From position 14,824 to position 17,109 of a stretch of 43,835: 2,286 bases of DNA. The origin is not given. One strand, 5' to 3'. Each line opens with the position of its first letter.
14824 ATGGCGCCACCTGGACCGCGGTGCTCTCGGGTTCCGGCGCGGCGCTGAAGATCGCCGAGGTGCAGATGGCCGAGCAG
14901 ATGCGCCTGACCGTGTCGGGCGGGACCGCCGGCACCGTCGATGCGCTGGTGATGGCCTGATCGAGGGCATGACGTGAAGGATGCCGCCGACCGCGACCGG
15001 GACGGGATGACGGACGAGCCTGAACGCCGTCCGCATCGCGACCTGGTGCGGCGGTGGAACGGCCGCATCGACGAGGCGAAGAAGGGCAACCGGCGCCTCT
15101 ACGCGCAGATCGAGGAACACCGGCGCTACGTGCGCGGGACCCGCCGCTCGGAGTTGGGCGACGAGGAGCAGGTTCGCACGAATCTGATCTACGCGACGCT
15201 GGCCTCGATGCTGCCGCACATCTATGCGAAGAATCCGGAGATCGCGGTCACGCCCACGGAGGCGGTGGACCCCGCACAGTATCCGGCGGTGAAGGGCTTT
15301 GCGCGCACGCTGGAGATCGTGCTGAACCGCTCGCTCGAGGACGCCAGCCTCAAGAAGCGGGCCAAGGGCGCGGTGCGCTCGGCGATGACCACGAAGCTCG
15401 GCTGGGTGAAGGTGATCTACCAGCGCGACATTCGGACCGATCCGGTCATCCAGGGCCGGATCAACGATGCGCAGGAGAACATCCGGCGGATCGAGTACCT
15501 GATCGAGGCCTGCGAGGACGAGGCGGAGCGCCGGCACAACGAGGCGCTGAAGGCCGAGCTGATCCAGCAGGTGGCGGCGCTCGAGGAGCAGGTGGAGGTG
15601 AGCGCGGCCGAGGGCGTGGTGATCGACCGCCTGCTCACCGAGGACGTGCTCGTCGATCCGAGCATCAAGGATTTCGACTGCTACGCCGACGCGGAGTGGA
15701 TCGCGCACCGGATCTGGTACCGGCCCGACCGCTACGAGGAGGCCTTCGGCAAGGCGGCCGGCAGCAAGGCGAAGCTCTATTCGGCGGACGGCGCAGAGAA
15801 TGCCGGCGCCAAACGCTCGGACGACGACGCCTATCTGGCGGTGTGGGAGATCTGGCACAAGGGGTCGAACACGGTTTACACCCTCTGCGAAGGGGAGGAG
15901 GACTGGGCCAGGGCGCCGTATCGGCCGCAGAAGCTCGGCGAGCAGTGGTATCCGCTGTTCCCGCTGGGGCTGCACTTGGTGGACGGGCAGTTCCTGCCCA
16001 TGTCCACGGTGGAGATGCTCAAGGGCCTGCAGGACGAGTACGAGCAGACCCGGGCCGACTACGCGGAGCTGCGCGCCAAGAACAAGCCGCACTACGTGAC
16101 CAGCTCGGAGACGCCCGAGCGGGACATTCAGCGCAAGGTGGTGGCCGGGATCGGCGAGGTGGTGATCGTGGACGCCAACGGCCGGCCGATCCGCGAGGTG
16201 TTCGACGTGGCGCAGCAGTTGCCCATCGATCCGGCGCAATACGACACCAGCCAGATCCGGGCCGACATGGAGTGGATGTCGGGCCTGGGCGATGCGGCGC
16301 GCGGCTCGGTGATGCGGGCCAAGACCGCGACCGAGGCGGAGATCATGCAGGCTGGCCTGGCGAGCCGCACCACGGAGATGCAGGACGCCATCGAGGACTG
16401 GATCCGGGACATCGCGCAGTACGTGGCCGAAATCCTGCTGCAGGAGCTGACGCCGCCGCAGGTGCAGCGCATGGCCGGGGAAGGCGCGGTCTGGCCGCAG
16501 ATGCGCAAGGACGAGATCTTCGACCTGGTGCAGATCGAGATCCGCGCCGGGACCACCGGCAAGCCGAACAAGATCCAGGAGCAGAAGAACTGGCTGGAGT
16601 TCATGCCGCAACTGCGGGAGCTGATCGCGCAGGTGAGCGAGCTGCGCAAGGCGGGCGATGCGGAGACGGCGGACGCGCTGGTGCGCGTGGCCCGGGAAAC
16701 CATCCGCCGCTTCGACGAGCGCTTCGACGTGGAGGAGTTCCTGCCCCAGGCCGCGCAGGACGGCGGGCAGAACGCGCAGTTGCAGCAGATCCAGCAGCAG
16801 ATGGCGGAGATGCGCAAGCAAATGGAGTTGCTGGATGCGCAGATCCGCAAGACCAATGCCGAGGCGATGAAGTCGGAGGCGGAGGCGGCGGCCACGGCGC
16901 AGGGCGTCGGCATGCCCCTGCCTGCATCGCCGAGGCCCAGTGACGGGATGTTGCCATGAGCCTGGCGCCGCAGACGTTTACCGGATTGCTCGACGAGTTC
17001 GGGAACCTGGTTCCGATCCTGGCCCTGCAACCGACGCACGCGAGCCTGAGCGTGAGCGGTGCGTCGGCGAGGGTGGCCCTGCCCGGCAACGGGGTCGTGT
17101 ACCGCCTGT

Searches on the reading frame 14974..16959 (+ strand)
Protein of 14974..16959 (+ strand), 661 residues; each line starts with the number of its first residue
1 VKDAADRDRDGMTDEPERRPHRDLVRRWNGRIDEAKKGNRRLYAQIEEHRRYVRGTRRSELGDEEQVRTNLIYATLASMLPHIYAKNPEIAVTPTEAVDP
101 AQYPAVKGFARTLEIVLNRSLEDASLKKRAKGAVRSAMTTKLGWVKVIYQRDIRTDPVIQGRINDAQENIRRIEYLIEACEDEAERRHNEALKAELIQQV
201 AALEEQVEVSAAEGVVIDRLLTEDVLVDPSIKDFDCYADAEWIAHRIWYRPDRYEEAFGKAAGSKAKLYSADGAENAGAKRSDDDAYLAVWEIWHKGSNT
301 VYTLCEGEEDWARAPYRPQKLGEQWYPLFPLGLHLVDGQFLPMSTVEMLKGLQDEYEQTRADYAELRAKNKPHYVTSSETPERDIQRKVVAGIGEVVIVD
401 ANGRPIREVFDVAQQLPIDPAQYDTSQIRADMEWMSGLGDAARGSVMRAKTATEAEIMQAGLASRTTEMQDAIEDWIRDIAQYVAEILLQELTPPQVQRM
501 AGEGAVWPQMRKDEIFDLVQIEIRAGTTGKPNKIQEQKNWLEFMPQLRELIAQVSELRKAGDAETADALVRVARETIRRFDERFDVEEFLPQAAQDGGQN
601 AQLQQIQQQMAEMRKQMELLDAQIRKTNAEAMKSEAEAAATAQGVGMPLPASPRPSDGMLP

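Call 66: search_protein_families(library=phrogs, proteins=[window:14974-16959:+], max_evalue=0.00001)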
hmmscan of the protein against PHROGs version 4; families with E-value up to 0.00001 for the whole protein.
window:14974-16959:+ (661 aa): 2 families
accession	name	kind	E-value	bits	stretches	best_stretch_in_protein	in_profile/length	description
phrog_12082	-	head and packaging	2.1e-21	77.1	1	14-502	8-472/715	portal protein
phrog_156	-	head and packaging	3.3e-12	46.6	1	223-642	156-631/681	portal protein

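Call 69: search_dna_similar(query=window:14974-16959:+, collection=phages, mode=protein, max_rows=10)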
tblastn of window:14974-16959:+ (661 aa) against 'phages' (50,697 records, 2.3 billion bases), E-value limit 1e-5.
Records with a match: 3; places in all: 3; records where one place covers at least 80% of the query: 0.
Best place of each record, by identity: <60% 3.
By first word of the organism name: Microcystis 1; Rhizobium 1; Caudoviricetes 1.
By host as written in the record: Microcystis aeruginosa FACHB-1326 1; Rhizobium phaseoli INC1-2 1; - 1.
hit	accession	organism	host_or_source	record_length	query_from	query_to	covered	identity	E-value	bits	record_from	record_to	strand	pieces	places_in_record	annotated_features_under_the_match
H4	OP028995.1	Microcystis phage Mae-Yong1326-1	Microcystis aeruginosa FACHB-1326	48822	109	590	73%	27.0%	5e-41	167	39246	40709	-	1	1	portal protein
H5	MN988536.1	Rhizobium phage RHph_N65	Rhizobium phaseoli INC1-2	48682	109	588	73%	26.3%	1e-43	175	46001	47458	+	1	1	hypothetical protein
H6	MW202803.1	Caudoviricetes sp.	Manatee Spring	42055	64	551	74%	20.4%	5e-12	76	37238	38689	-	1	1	head to tail joining protein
